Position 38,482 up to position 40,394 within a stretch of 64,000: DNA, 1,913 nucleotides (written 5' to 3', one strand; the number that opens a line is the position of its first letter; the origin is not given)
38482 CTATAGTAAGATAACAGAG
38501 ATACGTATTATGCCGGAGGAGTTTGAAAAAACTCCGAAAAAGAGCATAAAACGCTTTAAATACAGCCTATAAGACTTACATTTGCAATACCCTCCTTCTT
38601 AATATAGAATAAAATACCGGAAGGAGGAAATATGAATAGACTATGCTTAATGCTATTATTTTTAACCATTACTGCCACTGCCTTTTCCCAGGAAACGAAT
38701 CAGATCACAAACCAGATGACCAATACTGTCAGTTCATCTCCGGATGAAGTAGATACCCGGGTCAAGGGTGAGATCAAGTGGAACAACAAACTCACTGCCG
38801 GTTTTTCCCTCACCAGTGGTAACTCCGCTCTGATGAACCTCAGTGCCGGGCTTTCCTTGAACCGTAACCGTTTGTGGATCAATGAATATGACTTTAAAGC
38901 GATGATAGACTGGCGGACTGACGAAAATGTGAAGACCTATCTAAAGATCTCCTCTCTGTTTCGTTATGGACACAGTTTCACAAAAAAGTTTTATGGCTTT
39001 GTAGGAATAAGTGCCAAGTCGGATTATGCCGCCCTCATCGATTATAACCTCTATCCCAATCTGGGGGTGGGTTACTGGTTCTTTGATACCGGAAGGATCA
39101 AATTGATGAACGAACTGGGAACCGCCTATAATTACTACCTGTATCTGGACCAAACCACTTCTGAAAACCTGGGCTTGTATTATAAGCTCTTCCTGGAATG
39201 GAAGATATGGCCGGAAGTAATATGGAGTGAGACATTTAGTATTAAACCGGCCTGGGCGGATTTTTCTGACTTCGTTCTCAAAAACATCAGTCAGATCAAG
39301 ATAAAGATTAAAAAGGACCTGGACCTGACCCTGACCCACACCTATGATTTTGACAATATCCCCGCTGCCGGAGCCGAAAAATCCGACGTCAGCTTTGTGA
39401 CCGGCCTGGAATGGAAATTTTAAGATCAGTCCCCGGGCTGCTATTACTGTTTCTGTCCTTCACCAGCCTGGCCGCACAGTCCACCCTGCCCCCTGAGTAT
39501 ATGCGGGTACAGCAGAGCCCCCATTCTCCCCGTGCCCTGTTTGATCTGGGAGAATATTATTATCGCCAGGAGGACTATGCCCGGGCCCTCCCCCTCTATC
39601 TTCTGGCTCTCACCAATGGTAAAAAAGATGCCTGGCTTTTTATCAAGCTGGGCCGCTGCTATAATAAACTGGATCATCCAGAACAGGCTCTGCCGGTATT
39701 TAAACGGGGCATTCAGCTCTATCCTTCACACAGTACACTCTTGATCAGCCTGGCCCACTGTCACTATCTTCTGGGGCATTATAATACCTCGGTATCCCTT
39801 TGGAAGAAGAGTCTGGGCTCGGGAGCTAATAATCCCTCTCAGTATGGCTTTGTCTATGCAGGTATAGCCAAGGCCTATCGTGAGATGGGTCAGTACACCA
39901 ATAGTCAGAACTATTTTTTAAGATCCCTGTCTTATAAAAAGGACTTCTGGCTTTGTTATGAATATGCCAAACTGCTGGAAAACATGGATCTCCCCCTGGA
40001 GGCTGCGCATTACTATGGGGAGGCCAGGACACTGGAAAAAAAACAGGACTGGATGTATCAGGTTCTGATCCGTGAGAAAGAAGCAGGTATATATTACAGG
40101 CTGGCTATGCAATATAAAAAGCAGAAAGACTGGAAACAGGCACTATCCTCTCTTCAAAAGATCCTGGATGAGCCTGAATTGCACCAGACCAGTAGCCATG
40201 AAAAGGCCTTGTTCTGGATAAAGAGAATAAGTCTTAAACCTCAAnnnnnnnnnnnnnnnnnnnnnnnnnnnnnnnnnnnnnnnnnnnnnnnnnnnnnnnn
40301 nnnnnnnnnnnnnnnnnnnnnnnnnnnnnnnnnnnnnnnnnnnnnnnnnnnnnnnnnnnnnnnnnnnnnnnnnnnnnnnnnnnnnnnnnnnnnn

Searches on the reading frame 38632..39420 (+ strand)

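Call 64: search_protein_families(library=pfam, proteins=[window:38632-39420:+], max_evalue=0.0001)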
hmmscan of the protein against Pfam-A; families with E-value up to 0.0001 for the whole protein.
window:38632-39420:+ (263 aa): 1 family
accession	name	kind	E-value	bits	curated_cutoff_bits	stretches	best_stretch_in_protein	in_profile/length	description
PF04338.18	DUF481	-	9.8e-24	85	21.1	1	55-263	2-210/210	Protein of unknown function, DUF481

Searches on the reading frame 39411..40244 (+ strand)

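Call 64: search_protein_families(library=pfam, proteins=[window:39411-40244:+], max_evalue=0.0001)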
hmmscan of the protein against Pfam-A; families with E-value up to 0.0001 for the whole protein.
window:39411-40244:+ (278 aa): 13 families
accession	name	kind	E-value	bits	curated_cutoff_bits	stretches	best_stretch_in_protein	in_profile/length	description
PF07719.23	TPR_2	-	1e-18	66.3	27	0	40-67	1-28/34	Tetratricopeptide repeat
PF00515.34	TPR_1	-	1.5e-16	59.9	27.8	0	76-107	3-34/34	Tetratricopeptide repeat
PF13424.12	TPR_12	-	2.8e-16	59.9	30.1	0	109-175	4-74/77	Tetratricopeptide repeat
PF13428.12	TPR_14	-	3.3e-14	52.4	23.5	0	40-82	1-43/44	Tetratricopeptide repeat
PF13176.12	TPR_7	-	3.3e-12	45.9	27.9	0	42-73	1-34/36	Tetratricopeptide repeat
PF13174.12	TPR_6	-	1.1e-11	44.9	26.3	0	228-254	3-29/33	Tetratricopeptide repeat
PF13432.12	TPR_16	-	2.6e-11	44.2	32.7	1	36-73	27-64/65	Tetratricopeptide repeat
PF13181.12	TPR_8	-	3e-11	43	25.7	0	149-178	4-33/34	Tetratricopeptide repeat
PF13431.12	TPR_17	-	1.2e-10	41.2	24.4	0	62-94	1-33/34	Tetratricopeptide repeat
PF14559.12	TPR_19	-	5.4e-10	39.9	25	0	90-125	7-42/68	Tetratricopeptide repeat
PF12895.13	ANAPC3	-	2e-07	31.6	27.2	0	33-98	15-80/82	Anaphase-promoting complex, cyclosome, subunit 3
PF13371.12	TPR_9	-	8.5e-06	26.1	35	0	33-60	22-49/73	Tetratricopeptide repeat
PF13374.12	TPR_10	-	8.4e-05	22.9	27.5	0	45-67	7-29/42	Tetratricopeptide repeat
